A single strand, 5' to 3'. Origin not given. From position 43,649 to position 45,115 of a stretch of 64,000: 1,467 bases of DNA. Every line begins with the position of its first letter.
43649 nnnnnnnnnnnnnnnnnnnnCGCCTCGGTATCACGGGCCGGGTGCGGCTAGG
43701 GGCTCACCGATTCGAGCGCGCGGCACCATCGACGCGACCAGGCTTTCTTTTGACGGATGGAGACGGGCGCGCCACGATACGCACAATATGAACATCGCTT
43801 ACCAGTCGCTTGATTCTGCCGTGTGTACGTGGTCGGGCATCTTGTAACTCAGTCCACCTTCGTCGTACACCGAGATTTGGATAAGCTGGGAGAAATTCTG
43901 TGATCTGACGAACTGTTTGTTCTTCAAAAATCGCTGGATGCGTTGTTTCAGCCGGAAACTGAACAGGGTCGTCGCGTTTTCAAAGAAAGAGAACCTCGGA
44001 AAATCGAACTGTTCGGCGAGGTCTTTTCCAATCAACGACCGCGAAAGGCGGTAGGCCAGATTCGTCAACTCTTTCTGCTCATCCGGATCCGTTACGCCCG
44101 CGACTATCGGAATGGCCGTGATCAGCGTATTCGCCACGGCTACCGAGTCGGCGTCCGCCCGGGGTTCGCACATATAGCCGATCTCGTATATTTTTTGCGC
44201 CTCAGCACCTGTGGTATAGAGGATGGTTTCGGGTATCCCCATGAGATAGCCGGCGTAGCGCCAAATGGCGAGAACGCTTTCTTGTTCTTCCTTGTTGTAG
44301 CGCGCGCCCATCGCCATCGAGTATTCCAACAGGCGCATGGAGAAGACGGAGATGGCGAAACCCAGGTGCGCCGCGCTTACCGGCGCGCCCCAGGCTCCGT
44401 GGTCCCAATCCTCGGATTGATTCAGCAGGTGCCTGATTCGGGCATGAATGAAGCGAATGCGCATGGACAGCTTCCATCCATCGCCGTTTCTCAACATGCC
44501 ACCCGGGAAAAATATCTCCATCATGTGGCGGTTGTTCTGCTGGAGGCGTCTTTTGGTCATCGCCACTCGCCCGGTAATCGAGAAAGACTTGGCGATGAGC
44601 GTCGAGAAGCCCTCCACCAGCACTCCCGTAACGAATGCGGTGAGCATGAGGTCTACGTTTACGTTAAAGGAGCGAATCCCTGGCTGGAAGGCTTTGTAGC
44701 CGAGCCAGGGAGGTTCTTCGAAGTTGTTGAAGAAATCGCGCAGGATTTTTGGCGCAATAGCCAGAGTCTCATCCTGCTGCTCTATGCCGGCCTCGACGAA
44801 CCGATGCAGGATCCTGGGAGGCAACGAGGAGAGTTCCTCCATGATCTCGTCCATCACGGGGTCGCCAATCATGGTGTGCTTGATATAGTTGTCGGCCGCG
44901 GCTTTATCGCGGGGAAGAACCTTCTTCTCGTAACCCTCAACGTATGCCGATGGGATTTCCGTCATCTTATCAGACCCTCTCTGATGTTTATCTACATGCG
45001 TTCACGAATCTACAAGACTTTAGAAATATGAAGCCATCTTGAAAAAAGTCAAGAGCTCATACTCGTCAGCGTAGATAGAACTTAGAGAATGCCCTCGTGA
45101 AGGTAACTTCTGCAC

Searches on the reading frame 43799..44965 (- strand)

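Call 56: search_protein_families(library=pfam, proteins=[window:43799-44965:-], max_evalue=0.00001)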
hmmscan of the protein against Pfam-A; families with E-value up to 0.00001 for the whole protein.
window:43799-44965:- (388 aa): 1 family
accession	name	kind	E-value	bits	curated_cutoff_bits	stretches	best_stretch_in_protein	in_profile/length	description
PF09995.15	MPAB_Lcp_cat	-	1.7e-17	64.7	23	1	106-323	9-213/231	ER-bound oxygenase mpaB/B'/Rubber oxygenase, catalytic domain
